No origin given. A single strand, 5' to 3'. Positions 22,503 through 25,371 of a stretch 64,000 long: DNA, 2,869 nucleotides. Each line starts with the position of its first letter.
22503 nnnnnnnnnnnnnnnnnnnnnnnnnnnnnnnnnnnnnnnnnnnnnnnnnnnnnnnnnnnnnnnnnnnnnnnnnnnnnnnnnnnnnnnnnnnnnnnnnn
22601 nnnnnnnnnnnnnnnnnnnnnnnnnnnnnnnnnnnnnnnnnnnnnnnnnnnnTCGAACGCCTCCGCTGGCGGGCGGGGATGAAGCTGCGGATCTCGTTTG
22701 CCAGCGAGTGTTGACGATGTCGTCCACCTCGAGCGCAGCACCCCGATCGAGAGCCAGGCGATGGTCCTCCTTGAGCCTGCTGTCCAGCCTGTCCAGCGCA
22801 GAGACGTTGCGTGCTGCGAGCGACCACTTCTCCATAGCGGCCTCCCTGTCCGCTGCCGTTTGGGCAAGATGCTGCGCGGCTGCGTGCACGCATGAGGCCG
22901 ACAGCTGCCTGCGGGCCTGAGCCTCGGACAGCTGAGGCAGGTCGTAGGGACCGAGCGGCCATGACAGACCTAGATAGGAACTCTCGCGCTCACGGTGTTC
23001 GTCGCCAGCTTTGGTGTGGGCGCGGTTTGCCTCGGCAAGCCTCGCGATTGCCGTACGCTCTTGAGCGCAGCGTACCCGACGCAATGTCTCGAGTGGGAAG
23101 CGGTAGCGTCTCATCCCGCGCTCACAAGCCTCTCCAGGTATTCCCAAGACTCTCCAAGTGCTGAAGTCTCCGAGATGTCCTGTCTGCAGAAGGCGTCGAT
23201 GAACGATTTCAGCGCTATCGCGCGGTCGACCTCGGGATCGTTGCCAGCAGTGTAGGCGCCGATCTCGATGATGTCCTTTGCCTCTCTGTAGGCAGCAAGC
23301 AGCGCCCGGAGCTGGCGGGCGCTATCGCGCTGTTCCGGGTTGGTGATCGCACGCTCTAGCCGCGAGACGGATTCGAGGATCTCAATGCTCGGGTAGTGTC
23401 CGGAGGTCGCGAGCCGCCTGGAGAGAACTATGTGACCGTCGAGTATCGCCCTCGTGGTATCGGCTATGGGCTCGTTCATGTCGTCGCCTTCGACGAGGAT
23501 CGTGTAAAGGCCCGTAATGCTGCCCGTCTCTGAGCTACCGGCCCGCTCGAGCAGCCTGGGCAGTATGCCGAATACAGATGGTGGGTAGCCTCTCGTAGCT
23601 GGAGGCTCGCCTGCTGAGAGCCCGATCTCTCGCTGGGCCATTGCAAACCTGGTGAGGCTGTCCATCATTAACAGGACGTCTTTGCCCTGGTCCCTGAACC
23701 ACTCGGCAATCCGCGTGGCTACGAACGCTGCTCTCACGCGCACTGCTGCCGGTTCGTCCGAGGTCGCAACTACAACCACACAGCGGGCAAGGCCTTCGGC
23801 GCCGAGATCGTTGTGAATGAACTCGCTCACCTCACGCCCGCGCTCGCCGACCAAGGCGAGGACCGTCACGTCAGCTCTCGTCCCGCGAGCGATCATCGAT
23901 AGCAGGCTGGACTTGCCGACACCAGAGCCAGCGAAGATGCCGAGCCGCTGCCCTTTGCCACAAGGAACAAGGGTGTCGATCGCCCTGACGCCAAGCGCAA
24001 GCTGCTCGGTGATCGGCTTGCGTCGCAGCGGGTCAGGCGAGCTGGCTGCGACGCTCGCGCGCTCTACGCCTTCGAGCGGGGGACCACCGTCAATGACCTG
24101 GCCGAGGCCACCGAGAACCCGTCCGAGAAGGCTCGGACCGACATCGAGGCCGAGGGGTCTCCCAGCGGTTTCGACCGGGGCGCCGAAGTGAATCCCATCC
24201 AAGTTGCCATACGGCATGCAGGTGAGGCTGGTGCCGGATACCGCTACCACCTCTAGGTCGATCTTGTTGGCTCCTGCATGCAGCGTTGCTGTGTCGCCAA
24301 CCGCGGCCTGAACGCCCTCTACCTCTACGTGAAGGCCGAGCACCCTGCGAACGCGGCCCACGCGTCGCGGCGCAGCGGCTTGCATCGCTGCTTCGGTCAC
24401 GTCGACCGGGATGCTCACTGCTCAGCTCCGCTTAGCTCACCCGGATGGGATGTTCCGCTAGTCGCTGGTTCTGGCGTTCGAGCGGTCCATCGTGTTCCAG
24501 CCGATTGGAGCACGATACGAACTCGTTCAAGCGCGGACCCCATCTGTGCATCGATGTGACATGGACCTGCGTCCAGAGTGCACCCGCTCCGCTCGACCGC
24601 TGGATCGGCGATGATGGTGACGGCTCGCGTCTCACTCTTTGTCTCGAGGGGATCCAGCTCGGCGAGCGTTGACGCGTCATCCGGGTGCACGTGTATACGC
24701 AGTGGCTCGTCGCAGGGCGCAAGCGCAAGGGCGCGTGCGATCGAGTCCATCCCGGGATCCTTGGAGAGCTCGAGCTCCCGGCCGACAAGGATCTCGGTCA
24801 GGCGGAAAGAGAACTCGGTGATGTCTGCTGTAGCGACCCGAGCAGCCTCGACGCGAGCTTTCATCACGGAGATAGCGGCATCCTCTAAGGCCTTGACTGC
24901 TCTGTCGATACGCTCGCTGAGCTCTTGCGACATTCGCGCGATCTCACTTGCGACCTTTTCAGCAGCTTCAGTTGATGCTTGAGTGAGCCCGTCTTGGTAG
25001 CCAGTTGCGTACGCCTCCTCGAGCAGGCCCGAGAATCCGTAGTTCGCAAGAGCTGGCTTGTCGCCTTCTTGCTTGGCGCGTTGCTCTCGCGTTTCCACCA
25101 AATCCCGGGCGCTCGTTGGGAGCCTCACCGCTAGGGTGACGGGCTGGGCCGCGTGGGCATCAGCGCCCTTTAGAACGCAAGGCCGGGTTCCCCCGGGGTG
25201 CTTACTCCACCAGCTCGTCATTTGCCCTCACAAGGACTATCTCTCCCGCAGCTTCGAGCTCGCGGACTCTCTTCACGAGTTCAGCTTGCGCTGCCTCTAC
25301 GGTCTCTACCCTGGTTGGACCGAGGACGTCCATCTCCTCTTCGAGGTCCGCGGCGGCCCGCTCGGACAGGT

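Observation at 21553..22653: Bifunctional NlpC/P60 + SLT cell-wall hydrolase translationally locked between fliJ and fliK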

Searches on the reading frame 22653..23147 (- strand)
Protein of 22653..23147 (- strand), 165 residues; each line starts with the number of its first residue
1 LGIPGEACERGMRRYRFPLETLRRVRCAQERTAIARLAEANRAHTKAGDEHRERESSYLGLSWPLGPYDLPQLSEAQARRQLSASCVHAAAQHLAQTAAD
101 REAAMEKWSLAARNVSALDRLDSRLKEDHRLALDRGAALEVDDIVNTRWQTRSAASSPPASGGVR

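Call 3: search_protein_families(library=pfam, proteins=[window:22653-23147:-], max_evalue=0.01)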
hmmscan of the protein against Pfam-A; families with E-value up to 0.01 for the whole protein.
window:22653-23147:- (165 aa): 1 family
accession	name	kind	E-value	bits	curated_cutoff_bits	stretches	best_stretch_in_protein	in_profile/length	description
PF02050.21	FliJ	-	0.0033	18.1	28.4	1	85-148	59-122/123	Flagellar FliJ protein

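Call 4: search_protein_families(library=ncbifam, proteins=[window:22653-23147:-], max_evalue=0.01)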
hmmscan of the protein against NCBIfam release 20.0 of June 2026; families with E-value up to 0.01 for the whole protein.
window:22653-23147:- (165 aa): 1 family
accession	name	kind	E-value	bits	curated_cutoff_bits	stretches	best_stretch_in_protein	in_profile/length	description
TIGR02473.1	flagell_FliJ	equivalog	3.6e-05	24.2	50.45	1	16-150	1-140/141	flagellar export protein FliJ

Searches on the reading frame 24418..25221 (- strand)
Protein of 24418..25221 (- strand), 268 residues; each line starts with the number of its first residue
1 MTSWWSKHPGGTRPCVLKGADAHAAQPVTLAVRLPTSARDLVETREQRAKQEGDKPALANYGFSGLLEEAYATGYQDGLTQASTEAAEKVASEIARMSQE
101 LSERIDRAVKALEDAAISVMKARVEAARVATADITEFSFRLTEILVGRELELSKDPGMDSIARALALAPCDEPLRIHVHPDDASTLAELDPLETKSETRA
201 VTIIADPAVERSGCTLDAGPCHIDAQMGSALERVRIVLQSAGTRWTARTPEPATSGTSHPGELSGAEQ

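Call 8: search_protein_families(library=pfam, proteins=[window:24418-25221:-], max_evalue=0.001)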
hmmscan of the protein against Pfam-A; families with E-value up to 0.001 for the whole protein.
window:24418-25221:- (268 aa): 1 family
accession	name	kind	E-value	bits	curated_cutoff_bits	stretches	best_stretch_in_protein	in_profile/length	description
PF02108.21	FliH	-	2.2e-13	50.7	24.1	1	108-233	3-127/128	Flagellar assembly protein FliH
